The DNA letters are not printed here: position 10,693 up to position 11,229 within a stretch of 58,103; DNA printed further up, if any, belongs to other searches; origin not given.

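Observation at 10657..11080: Three unrelated exoenzymes share the same ~75-aa module plus dockerin cassette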

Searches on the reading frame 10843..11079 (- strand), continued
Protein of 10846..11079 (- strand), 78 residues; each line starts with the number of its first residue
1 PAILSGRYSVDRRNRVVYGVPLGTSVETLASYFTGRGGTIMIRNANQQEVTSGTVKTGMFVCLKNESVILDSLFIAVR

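Call 82: find_encoding_contigs(protein=P0032, flank=10000, max_places=3)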
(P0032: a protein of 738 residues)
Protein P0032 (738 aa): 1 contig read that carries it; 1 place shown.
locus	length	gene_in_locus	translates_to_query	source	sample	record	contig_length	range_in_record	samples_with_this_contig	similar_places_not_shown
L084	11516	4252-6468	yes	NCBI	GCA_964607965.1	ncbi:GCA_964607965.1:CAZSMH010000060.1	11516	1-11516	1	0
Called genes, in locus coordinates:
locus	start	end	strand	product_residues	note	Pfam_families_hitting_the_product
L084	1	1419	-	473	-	?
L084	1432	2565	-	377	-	PF02776:TPP_enzyme_N, PF02775:TPP_enzyme_C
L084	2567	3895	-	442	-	PF01467:CTP_transf_like, PF13714:PEP_mutase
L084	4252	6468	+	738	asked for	PF22148:Fervidolysin_NPro-like, PF00082:Peptidase_S8, PF18998:Flg_new_2, PF02368:Big_2, PF26182:Ig_NUP210_5th (faint), PF26918:Ig_Eae (weak), PF00404:Dockerin_1 (weak)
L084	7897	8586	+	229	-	PF21088:MS_channel_1st, PF00924:MS_channel_2nd, PF21082:MS_channel_3rd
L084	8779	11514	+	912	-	?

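Call 83: find_encoding_contigs(protein=P0041, flank=10000, max_places=3)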
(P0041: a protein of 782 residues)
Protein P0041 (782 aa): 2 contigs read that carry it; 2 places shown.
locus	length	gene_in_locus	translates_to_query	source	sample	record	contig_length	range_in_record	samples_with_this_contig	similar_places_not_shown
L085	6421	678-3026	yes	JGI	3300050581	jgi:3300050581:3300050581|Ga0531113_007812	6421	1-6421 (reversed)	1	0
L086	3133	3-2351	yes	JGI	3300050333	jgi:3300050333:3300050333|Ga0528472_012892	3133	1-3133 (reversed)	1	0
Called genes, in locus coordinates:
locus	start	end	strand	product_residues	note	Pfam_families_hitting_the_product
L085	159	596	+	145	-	-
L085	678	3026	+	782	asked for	PF13306:LRR_5, PF23952:LRR_EndoS (faint), PF13855:LRR_8 (faint), PF12799:LRR_4 (faint), PF13306:LRR_5, PF00404:Dockerin_1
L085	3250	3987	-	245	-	PF04519:Bactofilin (weak)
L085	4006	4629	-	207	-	PF13171:DUF4004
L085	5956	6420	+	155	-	?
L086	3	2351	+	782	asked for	PF13306:LRR_5, PF23952:LRR_EndoS (faint), PF13855:LRR_8 (faint), PF12799:LRR_4 (faint), PF13306:LRR_5, PF00404:Dockerin_1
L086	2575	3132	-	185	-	?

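Call 84: find_encoding_contigs(protein=P0069, flank=10000, max_places=3)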
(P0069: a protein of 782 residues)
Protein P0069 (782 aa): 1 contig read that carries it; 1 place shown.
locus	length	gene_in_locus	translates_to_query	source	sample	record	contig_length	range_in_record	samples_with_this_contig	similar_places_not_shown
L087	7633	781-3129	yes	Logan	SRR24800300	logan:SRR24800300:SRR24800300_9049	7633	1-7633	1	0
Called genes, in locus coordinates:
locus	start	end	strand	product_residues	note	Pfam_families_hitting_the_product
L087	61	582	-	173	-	PF21805:Imm5_like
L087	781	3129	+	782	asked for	PF25390:WD40_RLD, PF00415:RCC1, PF13540:RCC1_2 (faint), PF00415:RCC1 (weak), PF07532:Big_4 (faint), PF07523:Big_3, PF00404:Dockerin_1, PF13202:EF-hand_5 (faint)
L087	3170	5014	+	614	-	PF12733:Cadherin-like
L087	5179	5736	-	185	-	PF13673:Acetyltransf_10, PF00583:Acetyltransf_1, PF13508:Acetyltransf_7, PF08445:FR47 (weak)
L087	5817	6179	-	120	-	PF06803:DUF1232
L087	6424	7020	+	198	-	PF04229:GrpB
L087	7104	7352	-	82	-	-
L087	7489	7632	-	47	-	?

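Call 85: search_protein_families(library=pfam, proteins=[P0038, P0062, P0071, P0075, P0081, P0082, P0083, P0093, P0097, P0111], max_evalue=0.00001)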
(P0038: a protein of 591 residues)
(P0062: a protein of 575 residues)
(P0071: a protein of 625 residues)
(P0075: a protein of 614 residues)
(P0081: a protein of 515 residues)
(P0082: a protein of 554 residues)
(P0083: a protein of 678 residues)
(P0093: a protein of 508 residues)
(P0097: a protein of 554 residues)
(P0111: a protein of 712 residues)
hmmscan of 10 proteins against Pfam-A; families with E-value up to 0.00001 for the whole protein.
P0038 (591 aa): 3 families
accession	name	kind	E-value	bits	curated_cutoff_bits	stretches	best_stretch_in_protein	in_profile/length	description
PF02368.24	Big_2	-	1.8e-16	60.3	22.8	1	373-448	2-79/79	Bacterial Ig-like domain (group 2)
PF07581.17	Glug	-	2.6e-10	40.4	20.5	0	204-227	4-28/28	The GLUG motif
PF00404.24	Dockerin_1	-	1.3e-06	29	22.9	1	531-582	2-53/57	Dockerin type I domain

P0062 (575 aa): 3 families
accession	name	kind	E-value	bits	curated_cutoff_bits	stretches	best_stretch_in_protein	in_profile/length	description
PF02368.24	Big_2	-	1.3e-51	172.9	22.8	4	355-431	2-78/79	Bacterial Ig-like domain (group 2)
PF21461.3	HL_N-beta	-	6.3e-10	39.1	27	0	51-77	18-44/57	Hyaluronate lyase, N-terminal beta-sheet domain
PF21764.3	Invasin_D4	-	3.8e-08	34.1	27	0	379-416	30-66/88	Invasin, domain 4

P0071 (625 aa): 2 families
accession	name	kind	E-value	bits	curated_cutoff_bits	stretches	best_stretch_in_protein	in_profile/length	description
PF07523.18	Big_3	-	1.4e-11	44.9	21.2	1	414-480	1-68/68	Bacterial Ig-like domain (group 3)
PF00404.24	Dockerin_1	-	7.2e-11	42.6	22.9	1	562-617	2-57/57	Dockerin type I domain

P0075 (614 aa): 1 family
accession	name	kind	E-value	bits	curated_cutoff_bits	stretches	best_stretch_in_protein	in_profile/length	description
PF00404.24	Dockerin_1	-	2.9e-11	43.8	22.9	1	550-605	1-56/57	Dockerin type I domain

P0081 (515 aa): 2 families
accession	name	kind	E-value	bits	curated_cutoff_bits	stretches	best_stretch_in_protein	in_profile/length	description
PF09479.16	Flg_new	-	3.6e-29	101.1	27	2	221-287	1-65/65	Listeria-Bacteroides repeat domain (List_Bact_rpt)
PF00404.24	Dockerin_1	-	2.3e-07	31.3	22.9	1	451-507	1-57/57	Dockerin type I domain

P0082 (554 aa): 3 families
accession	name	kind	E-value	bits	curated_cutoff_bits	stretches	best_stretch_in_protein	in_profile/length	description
PF07523.18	Big_3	-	9.2e-14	51.9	21.2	1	345-408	2-68/68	Bacterial Ig-like domain (group 3)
PF00404.24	Dockerin_1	-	8.6e-13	48.7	22.9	1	491-546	2-57/57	Dockerin type I domain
PF00963.24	Cohesin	-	8.7e-06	26.4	24.1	1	36-144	8-129/139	Cohesin domain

P0083 (678 aa): 3 families
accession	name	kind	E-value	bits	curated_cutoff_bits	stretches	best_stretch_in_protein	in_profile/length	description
PF00082.27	Peptidase_S8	-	1.6e-60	205.3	21.8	1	202-444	3-288/288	Subtilase family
PF18998.6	Flg_new_2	-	2e-12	47.4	23.6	1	466-533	2-71/73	Divergent InlB B-repeat domain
PF22148.1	Fervidolysin_NPro-like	-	2.9e-10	40.8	21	1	84-164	3-81/81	Fervidolysin N-terminal prodomain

P0093 (508 aa): 1 family
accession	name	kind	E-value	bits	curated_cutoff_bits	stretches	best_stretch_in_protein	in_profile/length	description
PF00404.24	Dockerin_1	-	6.9e-11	42.6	22.9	1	449-504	1-56/57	Dockerin type I domain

P0097 (554 aa): 6 families
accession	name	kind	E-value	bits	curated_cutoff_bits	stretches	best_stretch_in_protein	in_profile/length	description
PF12799.13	LRR_4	-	4.6e-25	87.5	27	2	32-73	1-43/44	Leucine Rich repeats (2 copies)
PF13855.12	LRR_8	-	1.4e-10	41.2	27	0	5-44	20-61/61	Leucine rich repeat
PF00560.39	LRR_1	-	1.2e-06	27.9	20.6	0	33-49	1-17/23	Leucine Rich Repeat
PF23952.1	LRR_EndoS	-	1.3e-06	29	27.9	0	169-277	19-116/116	Endo-beta-N-acetylglucosaminidase EndoS LRR domain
PF13516.12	LRR_6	-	1.7e-06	28.1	23.4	0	196-209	4-17/24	Leucine Rich repeat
PF00404.24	Dockerin_1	-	3.6e-06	27.5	22.9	1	491-544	2-55/57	Dockerin type I domain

P0111 (712 aa): 3 families
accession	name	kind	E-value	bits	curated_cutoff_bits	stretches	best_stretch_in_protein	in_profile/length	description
PF09479.16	Flg_new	-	3.2e-19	69.3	27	1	411-484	1-64/65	Listeria-Bacteroides repeat domain (List_Bact_rpt)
PF07523.18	Big_3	-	2.3e-14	53.8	21.2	1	501-566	2-68/68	Bacterial Ig-like domain (group 3)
PF00404.24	Dockerin_1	-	1.9e-11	44.4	22.9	1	647-702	2-57/57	Dockerin type I domain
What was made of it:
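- One is P0082, with the order Cohesin-Big_3-module-dockerin (call 85).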
